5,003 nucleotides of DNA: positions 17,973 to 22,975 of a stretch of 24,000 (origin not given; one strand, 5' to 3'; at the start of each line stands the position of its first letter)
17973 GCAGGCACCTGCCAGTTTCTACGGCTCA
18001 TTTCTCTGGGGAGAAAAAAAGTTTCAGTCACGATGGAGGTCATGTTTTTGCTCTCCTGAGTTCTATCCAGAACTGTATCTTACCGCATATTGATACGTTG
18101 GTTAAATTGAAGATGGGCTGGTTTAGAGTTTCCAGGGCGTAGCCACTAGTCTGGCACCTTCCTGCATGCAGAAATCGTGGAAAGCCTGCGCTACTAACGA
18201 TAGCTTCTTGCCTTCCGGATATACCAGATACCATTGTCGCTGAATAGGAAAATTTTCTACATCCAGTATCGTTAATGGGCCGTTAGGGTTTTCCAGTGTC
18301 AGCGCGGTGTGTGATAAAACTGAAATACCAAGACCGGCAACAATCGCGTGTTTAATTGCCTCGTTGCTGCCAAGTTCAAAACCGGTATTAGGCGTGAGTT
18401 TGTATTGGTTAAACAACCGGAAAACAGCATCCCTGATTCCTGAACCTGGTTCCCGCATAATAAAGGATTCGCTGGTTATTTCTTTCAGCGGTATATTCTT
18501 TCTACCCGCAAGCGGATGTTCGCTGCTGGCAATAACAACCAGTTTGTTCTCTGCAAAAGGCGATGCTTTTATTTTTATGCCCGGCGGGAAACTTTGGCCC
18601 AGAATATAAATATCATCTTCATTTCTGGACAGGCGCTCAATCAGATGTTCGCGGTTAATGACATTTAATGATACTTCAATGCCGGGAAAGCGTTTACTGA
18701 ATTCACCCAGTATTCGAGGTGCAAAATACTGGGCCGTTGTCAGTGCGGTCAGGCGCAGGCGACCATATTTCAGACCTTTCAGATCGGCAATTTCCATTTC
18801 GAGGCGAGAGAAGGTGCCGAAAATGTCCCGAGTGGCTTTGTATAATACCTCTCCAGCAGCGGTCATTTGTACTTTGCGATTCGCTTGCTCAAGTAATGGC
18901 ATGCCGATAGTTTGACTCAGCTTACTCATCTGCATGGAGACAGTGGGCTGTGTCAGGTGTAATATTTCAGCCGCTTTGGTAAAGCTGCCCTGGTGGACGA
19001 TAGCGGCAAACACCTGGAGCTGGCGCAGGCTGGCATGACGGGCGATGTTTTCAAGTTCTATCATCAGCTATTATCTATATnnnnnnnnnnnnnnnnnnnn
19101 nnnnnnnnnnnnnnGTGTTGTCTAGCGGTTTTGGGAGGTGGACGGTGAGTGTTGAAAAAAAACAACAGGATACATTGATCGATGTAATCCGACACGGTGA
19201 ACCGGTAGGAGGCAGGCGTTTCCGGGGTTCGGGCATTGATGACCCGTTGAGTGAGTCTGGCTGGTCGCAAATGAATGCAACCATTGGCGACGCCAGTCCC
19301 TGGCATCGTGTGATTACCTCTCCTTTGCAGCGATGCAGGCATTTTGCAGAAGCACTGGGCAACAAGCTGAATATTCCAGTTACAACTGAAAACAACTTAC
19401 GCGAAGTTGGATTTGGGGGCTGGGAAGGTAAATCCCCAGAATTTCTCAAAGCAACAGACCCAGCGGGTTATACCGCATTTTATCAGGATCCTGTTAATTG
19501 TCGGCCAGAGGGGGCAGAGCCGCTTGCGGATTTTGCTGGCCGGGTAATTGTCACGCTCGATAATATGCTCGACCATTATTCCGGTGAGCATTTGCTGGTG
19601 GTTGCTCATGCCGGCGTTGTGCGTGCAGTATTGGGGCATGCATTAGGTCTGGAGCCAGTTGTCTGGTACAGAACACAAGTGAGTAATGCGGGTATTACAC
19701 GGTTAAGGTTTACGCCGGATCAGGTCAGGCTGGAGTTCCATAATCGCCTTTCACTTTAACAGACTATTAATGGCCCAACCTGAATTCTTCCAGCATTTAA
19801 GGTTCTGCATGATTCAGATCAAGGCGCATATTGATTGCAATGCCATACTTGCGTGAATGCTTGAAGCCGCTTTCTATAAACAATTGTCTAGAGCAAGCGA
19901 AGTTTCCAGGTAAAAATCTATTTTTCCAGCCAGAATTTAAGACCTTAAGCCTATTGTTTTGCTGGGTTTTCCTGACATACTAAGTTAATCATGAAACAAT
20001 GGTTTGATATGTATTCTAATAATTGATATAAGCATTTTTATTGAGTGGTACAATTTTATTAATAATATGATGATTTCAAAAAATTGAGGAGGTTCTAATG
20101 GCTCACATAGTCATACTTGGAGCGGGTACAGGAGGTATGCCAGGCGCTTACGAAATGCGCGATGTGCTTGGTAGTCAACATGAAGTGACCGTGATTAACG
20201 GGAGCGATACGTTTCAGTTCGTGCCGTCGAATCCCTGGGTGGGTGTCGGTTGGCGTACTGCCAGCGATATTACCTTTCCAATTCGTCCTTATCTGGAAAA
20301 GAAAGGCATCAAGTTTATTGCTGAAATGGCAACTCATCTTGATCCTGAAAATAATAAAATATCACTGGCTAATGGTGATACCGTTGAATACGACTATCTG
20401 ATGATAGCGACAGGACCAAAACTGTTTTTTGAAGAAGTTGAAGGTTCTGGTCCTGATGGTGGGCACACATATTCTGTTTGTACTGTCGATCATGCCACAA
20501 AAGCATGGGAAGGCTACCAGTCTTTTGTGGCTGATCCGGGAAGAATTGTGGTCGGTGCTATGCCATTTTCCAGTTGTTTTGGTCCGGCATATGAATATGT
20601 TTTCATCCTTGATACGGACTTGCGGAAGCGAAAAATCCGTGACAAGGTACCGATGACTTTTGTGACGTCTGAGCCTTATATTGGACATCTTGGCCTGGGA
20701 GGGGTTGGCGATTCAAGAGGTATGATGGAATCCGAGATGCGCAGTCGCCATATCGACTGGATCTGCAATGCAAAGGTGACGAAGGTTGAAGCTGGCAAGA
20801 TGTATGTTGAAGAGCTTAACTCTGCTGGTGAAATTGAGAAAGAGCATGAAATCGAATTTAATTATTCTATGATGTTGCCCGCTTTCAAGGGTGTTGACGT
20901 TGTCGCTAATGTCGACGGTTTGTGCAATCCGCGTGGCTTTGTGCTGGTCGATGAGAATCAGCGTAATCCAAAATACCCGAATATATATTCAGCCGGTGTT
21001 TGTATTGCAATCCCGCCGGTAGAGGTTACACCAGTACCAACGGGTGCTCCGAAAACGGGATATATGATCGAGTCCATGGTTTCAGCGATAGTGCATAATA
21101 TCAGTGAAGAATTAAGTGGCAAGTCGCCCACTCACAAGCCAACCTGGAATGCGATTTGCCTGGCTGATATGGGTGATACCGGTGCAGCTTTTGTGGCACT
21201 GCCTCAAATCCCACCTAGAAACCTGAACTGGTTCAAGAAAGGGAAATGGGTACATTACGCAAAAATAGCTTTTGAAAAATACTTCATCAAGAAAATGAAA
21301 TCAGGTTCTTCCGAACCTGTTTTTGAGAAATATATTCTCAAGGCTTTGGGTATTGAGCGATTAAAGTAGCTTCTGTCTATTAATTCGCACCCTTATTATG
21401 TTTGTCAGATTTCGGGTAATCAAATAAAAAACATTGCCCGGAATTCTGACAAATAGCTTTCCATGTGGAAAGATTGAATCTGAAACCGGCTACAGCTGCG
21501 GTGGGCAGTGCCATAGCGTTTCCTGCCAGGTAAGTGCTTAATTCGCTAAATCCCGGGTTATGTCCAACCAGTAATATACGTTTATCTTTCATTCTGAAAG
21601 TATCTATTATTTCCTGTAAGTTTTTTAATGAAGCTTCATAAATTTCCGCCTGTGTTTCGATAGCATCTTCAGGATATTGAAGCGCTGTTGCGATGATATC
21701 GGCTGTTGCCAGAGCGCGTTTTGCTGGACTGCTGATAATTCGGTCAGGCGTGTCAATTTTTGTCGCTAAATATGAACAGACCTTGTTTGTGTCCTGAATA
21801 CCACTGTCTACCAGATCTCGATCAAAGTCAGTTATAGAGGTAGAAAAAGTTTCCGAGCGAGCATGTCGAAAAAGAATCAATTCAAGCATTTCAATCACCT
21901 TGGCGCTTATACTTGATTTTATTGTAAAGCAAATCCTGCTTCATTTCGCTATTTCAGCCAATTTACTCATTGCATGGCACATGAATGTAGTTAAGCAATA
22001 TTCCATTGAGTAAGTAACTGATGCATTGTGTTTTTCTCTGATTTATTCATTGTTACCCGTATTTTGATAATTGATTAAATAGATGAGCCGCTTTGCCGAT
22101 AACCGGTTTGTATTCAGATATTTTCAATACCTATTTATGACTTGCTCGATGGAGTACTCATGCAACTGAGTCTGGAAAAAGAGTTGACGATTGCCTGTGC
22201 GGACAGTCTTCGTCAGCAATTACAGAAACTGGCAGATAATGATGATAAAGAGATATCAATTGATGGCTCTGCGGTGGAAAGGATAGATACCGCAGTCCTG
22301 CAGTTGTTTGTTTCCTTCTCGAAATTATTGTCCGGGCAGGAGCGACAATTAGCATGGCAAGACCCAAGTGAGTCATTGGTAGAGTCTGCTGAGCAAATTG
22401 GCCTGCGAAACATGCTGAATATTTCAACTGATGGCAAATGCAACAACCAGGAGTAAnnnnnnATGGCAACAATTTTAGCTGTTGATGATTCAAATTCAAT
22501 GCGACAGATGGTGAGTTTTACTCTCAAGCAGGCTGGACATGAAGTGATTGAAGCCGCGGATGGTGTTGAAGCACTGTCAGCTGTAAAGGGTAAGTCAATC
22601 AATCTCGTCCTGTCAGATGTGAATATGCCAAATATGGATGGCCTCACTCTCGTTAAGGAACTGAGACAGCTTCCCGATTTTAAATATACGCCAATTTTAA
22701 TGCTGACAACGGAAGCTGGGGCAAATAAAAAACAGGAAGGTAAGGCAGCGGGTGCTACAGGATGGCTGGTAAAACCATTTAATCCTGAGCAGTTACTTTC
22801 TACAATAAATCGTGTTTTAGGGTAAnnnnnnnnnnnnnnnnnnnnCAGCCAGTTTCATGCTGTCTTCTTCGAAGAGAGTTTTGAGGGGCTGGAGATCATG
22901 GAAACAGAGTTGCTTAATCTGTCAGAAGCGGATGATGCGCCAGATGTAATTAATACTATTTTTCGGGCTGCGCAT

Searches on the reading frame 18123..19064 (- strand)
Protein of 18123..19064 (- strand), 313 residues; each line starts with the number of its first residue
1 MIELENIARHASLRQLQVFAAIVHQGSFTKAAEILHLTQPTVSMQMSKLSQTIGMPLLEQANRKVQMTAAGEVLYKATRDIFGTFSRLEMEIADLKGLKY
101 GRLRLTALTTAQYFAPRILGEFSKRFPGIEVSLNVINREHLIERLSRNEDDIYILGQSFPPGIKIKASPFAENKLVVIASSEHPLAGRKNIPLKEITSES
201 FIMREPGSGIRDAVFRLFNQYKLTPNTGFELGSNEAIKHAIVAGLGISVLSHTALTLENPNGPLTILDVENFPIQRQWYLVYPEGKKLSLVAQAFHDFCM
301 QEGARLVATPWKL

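Call 4: search_protein_families(library=pfam, proteins=[window:18123-19064:-])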
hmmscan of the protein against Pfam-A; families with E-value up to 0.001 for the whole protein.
window:18123-19064:- (313 aa): 2 families
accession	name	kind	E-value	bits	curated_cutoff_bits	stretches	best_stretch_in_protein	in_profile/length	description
PF03466.25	LysR_substrate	-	1.5e-49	168.7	28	1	101-302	6-207/209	LysR substrate binding domain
PF00126.33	HTH_1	-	7.5e-21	74.3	26.6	1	13-72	1-60/60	Bacterial regulatory helix-turn-helix protein, lysR family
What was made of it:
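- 18123..19064 (-): CbbR-like LysR regulator (313 aa), displaced from the usual position divergent from cbbL. HTH_1 plus LysR_substrate (call 4).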

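Call 6: search_protein_families(library=ncbifam, proteins=[window:18123-19064:-])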
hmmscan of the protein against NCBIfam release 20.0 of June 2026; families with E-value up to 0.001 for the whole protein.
window:18123-19064:- (313 aa): 54 families (the best 25 are shown)
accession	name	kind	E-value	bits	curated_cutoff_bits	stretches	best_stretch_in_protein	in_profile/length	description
NF045990.1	TransRegCbbRRhodb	equivalog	2.8e-69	233.5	450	1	11-303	6-300/304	LysR family regulator CbbR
NF040786.1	LysR_Sec_metab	equivalog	3.4e-60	203.6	250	1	13-301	3-296/298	selenium metabolism-associated LysR family transcriptional regulator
NF040889.1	trans_reg_YeiE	equivalog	1.1e-48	166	480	1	10-300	2-287/288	DNA-binding transcriptional regulator YeiE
TIGR03339.1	phn_lysR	subfamily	1.5e-48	165.4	341.1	1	15-295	1-275/279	aminoethylphosphonate catabolism associated LysR family transcriptional regulator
NF008095.0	PRK10837.1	subfamily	2.3e-44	151.8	281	1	10-301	2-288/290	LysR family transcriptional regulator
NF047520.1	trans_act_CidR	equivalog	6.5e-43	147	415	1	13-300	3-289/292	cidABC operon transcriptional activator CidR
NF053705.1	TransRegGltCGpos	equivalog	4.6e-39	134.4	350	1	13-301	3-291/300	glutamate biosynthesis transcriptional regulator GltC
NF008416.0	PRK11242.1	equivalog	2e-36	125.8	277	1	13-304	3-292/300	transcriptional regulator CynR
NF045775.1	acetoin_reg_AlsR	exception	1.4e-32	113.4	430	1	13-287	3-277/290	acetoin biosynthesis transcriptional regulator AlsR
NF008722.0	PRK11716.1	equivalog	8e-30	103.8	246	1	13-252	3-243/293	HTH-type transcriptional activator IlvY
NF008361.0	PRK11151.1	equivalog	1.6e-29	103.1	329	1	13-288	3-278/305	DNA-binding transcriptional regulator OxyR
NF008239.0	PRK11013.1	equivalog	5e-29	101.3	288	1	11-301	4-292/309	LysR family transcriptional regulator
NF008410.0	PRK11233.1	equivalog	5.6e-26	91.4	309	1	13-300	3-288/305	nitrogen assimilation transcriptional regulator NAC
TIGR02424.1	TF_pcaQ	equivalog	1.4e-25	89.8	303.8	1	12-301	4-296/300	pca operon transcription factor PcaQ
NF008352.0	PRK11139.1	subfamily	5.2e-25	88.2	288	1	12-303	7-292/305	transcriptional regulator GcvA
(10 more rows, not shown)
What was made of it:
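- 18123..19064 (-): Best NCBIfam hit is CbbR NF045990 at 233 bits, below its 450 cutoff (call 6).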

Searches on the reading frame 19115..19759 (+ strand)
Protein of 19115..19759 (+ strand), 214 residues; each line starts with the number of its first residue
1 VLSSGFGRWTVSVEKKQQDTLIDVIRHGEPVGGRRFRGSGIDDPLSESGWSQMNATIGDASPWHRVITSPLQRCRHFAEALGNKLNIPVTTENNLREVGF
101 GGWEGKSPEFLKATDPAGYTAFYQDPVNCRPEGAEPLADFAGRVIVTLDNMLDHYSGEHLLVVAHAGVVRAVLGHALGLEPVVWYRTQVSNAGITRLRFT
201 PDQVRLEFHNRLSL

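Call 4: search_protein_families(library=pfam, proteins=[window:19115-19759:+])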
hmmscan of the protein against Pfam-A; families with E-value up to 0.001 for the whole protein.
window:19115-19759:+ (214 aa): 1 family
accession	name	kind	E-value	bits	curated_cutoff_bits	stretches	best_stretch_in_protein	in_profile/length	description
PF00300.27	His_Phos_1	-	1.5e-40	139.4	21.7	1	24-210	3-192/194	Histidine phosphatase superfamily (branch 1)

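Call 6: search_protein_families(library=ncbifam, proteins=[window:19115-19759:+])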
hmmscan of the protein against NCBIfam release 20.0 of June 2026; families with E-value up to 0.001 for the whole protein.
window:19115-19759:+ (214 aa): 9 families
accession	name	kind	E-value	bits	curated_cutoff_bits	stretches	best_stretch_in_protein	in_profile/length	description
TIGR03162.1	ribazole_cobC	equivalog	4.1e-40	137.1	162.9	1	23-197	2-176/176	alpha-ribazole phosphatase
NF005567.0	PRK07238.1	equivalog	5.2e-30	105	326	1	15-202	173-363/378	bifunctional RNase H/acid phosphatase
TIGR03848.1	MSMEG_4193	subfamily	1.2e-17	64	203.85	1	25-204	5-191/204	MSMEG_4193 family putative phosphomutase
NF011580.0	PRK15004.1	equivalog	1.8e-17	64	250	1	25-190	6-174/203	adenosylcobalamin/alpha-ribazole phosphatase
NF045917.1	PhserinePhPspA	equivalog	7.8e-15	55.1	350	1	24-194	6-179/211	phosphoserine phosphatase PspA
NF009994.0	PRK13463.1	equivalog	3.1e-14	53.2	277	1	21-200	4-187/203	phosphoserine phosphatase 1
NF038349.1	dPGM_arch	equivalog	1.2e-11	44.9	225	1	44-202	25-174/194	2,3-diphosphoglycerate-dependent phosphoglycerate mutase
NF002901.0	PRK03482.1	equivalog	1.7e-10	40.9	261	1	24-199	6-184/215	2,3-diphosphoglycerate-dependent phosphoglycerate mutase GpmB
NF009993.0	PRK13462.1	equivalog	0.00089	19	226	0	25-180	11-162/203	acid phosphatase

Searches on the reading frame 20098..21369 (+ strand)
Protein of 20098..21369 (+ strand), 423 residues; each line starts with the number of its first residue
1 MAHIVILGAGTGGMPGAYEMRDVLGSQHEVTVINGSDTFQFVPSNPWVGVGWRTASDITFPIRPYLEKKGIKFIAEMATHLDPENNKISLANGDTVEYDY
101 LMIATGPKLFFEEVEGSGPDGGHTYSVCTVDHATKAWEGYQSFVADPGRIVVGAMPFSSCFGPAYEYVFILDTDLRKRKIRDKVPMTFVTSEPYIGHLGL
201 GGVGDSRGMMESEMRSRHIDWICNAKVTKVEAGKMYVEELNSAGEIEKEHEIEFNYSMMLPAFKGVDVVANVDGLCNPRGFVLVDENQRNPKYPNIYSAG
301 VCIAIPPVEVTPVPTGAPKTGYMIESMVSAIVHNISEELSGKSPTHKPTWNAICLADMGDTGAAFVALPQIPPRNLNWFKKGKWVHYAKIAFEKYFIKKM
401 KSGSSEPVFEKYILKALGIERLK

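Call 4: search_protein_families(library=pfam, proteins=[window:20098-21369:+])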
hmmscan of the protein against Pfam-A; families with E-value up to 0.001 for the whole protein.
window:20098-21369:+ (423 aa): 1 family
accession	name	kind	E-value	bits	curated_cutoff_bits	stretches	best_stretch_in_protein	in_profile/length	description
PF07992.20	Pyr_redox_2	-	1.1e-16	61.6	26.1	2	3-134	2-136/291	Pyridine nucleotide-disulphide oxidoreductase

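Call 6: search_protein_families(library=ncbifam, proteins=[window:20098-21369:+])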
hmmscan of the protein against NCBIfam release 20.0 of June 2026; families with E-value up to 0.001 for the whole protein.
window:20098-21369:+ (423 aa): 8 families
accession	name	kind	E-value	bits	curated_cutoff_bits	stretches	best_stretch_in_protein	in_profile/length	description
NF049943.1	SQR_III_seleno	exception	1.2e-33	116.6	525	1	3-366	2-343/406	type III sulfide quinone reductase, selenoprotein subtype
TIGR03169.1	Nterm_to_SelD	hypoth_equivalog_domain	3.7e-12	46.2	310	1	46-361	44-334/365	pyridine nucleotide-disulfide oxidoreductase family protein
TIGR02374.1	nitri_red_nirB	equivalog_domain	8.2e-06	24.5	578.35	1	54-126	52-125/794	nitrite reductase large subunit NirB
NF007123.0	PRK09564.1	equivalog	6.9e-05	21.7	458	0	3-113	2-119/444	CoA-disulfide reductase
NF045765.1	PhenlGlyoxDHPadH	equivalog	0.00015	20.7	475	1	29-116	29-118/416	NADH-dependent phenylglyoxylate dehydrogenase subunit epsilon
NF011565.0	PRK14989.1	subfamily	0.00021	19.5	883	1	53-125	56-129/847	nitrite reductase large subunit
NF042949.2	3PPDioc_HcaD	equivalog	0.00039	19.3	450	0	3-107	3-108/386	3-phenylpropionate/cinnamic acid dioxygenase ferredoxin--NAD(+) reductase subunit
TIGR04369.1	fusion_not_SelD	hypoth_equivalog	0.00062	18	700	0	22-110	19-107/701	oxidoreductase/SelD-related fusion protein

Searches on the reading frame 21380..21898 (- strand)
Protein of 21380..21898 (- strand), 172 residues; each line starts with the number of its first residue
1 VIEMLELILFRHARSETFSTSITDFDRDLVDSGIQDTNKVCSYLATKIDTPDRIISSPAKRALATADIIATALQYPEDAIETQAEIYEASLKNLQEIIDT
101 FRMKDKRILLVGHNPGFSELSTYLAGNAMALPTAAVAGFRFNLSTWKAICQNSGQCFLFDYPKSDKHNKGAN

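Call 4: search_protein_families(library=pfam, proteins=[window:21380-21898:-])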
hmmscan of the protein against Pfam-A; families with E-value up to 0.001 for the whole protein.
window:21380-21898:- (172 aa): 1 family
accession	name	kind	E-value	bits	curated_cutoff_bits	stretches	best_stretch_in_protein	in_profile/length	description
PF00300.27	His_Phos_1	-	7.9e-08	32.6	21.7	1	7-95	1-86/194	Histidine phosphatase superfamily (branch 1)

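Call 6: search_protein_families(library=ncbifam, proteins=[window:21380-21898:-])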
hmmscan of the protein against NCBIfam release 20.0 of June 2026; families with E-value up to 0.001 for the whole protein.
window:21380-21898:- (172 aa): 6 families
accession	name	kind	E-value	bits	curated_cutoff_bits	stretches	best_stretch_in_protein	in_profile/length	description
TIGR00249.1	sixA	equivalog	3.2e-13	49.8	74.5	1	6-127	2-121/154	phosphohistidine phosphatase SixA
NF038349.1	dPGM_arch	equivalog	9.4e-07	28.9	225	1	8-75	2-70/194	2,3-diphosphoglycerate-dependent phosphoglycerate mutase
TIGR03162.1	ribazole_cobC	equivalog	8e-06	25.4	162.9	1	7-83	1-76/176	alpha-ribazole phosphatase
NF005567.0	PRK07238.1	equivalog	5.6e-05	22.6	326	1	9-87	182-258/378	bifunctional RNase H/acid phosphatase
NF011580.0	PRK15004.1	equivalog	0.0001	22.4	250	0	7-86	3-82/203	adenosylcobalamin/alpha-ribazole phosphatase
NF045917.1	PhserinePhPspA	equivalog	0.00016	21.4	350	1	4-75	1-72/211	phosphoserine phosphatase PspA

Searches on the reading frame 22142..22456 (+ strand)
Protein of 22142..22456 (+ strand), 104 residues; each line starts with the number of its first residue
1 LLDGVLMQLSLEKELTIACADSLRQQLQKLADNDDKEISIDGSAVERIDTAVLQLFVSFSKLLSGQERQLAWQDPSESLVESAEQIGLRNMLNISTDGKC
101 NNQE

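Call 74: search_protein_families(library=pfam, proteins=[window:22142-22456:+])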
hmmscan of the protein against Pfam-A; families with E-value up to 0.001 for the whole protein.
window:22142-22456:+ (104 aa): 2 families
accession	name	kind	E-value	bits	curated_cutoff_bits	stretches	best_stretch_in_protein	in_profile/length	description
PF13466.11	STAS_2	-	2.6e-13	50.4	29.2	1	9-88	1-79/80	STAS domain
PF01740.26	STAS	-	1.8e-09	37.7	22.6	1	5-95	10-100/106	STAS domain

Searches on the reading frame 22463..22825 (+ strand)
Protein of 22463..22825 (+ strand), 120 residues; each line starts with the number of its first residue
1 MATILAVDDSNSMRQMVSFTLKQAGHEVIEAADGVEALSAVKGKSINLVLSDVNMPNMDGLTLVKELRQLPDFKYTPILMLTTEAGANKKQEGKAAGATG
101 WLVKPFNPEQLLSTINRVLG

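Call 54: find_encoding_contigs(protein=window:22463-22825:+, flank=10000, max_places=3)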
Protein window:22463-22825:+ (120 aa): 5 contigs read that carry it; 3 places shown.
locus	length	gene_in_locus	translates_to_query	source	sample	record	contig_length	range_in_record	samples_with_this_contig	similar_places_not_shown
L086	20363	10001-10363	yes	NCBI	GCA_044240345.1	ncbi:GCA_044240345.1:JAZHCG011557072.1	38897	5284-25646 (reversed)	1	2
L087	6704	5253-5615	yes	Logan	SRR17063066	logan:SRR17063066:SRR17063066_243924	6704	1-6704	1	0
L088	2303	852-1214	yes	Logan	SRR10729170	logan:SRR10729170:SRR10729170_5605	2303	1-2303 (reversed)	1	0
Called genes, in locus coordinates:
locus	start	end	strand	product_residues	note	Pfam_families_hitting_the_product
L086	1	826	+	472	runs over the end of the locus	PF02788:RuBisCO_large_N, PF00016:RuBisCO_large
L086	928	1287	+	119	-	PF00101:RuBisCO_small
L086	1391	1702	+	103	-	-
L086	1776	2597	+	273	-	PF07728:AAA_5, PF08406:CbbQ_C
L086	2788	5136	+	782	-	PF00092:VWA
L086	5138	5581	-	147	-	-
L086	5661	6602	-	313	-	PF00126:HTH_1, PF03466:LysR_substrate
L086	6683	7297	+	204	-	PF00300:His_Phos_1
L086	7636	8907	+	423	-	PF07992:Pyr_redox_2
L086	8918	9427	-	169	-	PF00300:His_Phos_1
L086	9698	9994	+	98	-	PF01740:STAS, PF13466:STAS_2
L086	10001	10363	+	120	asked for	PF00072:Response_reg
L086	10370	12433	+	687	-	PF01627:Hpt, PF02895:H-kinase_dim, PF02518:HATPase_c, PF01584:CheW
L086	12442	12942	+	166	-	PF01584:CheW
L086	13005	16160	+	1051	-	PF12729:4HB_MCP_1, PF00672:HAMP, PF13188:PAS_8 (faint), PF18947:HAMP_2, PF00015:MCPsignal, PF13682:CZB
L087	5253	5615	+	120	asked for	PF00072:Response_reg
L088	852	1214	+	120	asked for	PF00072:Response_reg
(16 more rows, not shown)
